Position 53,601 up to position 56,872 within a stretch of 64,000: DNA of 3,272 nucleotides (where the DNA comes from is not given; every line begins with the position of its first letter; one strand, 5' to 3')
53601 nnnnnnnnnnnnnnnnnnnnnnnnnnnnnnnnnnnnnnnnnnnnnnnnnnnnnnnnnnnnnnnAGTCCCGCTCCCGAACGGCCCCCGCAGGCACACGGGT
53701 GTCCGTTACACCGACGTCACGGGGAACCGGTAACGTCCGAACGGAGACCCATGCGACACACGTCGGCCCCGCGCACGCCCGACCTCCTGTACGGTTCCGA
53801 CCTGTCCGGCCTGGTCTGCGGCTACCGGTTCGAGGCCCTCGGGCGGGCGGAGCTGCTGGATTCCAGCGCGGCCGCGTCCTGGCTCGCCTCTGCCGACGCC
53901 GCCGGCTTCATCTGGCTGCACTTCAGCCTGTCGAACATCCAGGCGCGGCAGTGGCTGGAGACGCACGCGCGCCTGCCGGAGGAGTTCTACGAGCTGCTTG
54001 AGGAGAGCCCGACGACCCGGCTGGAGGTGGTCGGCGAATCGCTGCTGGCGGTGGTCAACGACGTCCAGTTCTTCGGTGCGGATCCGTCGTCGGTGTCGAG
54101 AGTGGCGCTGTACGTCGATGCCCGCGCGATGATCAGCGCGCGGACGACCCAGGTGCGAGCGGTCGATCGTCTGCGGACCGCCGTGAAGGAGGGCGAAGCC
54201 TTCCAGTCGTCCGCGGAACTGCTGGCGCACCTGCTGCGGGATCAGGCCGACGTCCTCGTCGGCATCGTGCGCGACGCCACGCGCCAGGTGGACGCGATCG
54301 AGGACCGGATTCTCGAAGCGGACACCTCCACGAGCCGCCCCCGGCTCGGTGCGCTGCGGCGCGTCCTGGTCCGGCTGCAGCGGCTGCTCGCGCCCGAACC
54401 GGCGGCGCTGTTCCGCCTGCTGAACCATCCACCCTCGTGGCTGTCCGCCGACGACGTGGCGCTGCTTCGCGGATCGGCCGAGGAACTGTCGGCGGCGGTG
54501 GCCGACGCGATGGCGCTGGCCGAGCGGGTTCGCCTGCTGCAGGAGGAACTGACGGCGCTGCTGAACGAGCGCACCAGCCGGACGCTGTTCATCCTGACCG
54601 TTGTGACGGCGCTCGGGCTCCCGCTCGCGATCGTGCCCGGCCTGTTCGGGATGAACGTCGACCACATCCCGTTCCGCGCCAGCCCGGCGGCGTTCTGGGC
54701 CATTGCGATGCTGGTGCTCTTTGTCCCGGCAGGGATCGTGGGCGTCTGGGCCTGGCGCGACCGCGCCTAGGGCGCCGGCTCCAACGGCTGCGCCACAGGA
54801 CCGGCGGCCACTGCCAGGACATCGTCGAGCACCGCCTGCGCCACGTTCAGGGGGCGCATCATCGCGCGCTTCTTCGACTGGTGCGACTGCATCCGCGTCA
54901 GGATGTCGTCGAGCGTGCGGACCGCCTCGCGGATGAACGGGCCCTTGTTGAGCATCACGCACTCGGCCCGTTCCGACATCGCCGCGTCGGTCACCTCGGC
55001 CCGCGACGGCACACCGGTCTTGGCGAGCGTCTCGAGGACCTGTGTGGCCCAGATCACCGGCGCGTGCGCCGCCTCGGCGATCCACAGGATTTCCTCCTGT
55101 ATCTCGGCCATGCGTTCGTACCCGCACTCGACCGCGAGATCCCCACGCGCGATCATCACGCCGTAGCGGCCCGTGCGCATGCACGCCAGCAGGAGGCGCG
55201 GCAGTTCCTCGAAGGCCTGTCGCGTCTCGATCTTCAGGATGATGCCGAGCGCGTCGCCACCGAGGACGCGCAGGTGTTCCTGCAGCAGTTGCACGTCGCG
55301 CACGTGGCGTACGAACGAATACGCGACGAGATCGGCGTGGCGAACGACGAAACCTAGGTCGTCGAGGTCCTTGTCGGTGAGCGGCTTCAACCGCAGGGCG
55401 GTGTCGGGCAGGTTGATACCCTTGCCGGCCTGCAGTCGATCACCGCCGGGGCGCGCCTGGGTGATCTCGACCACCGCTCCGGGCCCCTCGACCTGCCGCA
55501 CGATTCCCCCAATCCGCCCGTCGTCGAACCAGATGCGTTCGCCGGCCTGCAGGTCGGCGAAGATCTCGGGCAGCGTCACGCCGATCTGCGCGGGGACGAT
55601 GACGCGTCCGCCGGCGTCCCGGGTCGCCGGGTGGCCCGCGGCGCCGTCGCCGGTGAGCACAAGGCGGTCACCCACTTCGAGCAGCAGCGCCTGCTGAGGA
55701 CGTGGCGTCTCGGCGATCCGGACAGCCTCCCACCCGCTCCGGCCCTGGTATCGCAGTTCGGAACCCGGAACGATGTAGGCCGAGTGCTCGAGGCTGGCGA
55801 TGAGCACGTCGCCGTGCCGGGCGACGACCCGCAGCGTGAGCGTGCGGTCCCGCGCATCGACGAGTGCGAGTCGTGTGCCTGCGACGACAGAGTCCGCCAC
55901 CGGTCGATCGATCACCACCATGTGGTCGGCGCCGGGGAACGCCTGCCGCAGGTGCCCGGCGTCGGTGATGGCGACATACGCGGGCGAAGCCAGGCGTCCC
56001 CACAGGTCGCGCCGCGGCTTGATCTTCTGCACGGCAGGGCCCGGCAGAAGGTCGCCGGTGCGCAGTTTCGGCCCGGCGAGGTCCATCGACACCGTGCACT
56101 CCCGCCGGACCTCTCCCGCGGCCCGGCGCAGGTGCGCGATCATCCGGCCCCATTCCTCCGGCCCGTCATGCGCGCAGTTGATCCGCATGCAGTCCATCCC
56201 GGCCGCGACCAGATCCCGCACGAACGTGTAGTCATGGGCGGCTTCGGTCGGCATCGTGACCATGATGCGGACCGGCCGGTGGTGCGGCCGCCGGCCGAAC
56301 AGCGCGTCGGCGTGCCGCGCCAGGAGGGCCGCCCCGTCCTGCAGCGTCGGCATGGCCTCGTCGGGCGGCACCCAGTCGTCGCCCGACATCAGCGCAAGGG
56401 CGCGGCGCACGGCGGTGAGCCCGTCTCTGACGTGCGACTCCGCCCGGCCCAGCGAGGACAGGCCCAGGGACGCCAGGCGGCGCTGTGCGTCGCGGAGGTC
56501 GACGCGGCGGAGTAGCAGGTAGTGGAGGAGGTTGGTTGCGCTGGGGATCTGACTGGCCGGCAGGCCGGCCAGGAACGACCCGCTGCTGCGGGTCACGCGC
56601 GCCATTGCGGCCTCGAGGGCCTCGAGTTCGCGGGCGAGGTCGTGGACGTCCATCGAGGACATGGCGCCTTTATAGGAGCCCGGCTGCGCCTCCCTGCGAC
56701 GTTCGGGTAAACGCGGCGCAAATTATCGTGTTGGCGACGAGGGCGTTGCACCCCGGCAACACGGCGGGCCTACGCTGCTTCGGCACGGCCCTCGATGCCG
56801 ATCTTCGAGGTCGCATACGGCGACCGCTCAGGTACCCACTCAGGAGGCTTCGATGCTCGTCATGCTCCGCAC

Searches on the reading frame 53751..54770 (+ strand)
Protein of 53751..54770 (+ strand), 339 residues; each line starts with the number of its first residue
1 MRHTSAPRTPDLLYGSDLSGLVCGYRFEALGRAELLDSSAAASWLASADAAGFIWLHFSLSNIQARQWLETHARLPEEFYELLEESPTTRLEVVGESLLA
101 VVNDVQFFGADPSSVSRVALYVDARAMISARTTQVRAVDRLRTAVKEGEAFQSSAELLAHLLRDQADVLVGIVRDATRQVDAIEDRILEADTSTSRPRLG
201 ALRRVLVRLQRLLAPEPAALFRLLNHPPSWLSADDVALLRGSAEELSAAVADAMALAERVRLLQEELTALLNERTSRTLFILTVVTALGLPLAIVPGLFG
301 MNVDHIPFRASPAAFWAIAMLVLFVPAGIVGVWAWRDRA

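Call 22: search_protein_families(library=ncbifam, proteins=[window:53751-54770:+], max_evalue=0.00001)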
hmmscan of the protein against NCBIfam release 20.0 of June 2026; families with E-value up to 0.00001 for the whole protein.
window:53751-54770:+ (339 aa): 2 families
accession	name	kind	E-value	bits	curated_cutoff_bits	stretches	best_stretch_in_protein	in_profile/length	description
NF007092.0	PRK09546.1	equivalog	3.8e-33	115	292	1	48-336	35-323/327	zinc transporter ZntB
TIGR00383.1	corA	equivalog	1.5e-16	60.7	200.75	1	112-333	90-313/320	magnesium/cobalt transporter CorA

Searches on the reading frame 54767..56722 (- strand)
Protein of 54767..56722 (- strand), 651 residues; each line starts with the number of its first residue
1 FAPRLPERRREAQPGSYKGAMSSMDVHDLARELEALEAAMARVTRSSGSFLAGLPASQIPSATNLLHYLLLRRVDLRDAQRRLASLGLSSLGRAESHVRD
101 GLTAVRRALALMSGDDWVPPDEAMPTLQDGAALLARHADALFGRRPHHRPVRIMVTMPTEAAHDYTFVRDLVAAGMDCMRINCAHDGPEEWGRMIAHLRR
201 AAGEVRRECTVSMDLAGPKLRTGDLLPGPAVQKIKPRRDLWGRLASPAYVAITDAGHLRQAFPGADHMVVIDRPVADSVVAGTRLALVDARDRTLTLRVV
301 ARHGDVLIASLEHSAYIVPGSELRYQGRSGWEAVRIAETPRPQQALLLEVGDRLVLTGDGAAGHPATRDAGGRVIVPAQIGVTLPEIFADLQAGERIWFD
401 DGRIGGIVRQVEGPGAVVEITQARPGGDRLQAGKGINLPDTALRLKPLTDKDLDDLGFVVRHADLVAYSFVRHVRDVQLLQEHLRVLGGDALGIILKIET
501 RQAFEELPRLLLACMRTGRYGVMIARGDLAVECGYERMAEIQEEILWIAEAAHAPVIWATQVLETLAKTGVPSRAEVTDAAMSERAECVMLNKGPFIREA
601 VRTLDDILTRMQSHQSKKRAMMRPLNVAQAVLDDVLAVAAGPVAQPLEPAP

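Call 38: search_protein_families(library=ncbifam, proteins=[window:54767-56722:-], max_evalue=0.00001)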
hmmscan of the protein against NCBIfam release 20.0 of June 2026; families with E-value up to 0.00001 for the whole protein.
window:54767-56722:- (651 aa): 7 families
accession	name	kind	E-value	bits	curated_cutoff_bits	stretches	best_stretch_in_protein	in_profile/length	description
NF011314.0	PRK14725.1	equivalog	5.2e-230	764.9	642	1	23-629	12-611/614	pyruvate kinase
TIGR01064.1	pyruv_kin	equivalog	1.8e-62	211.4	306.4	2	374-623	99-346/476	pyruvate kinase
NF004491.0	PRK05826.1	subfamily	4.1e-60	203.6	432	2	378-620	106-346/477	pyruvate kinase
NF004886.0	PRK06247.1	subfamily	6.5e-59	199.9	623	2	380-648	107-369/476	pyruvate kinase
NF004978.0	PRK06354.1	subfamily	2.6e-52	178.1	462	2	379-648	109-377/590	pyruvate kinase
NF006664.0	PRK09206.1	equivalog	4.5e-43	147.5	686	2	379-631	105-358/470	pyruvate kinase PykF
NF005234.0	PRK06739.1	equivalog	1.3e-31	109.9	564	1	384-607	103-324/352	pyruvate kinase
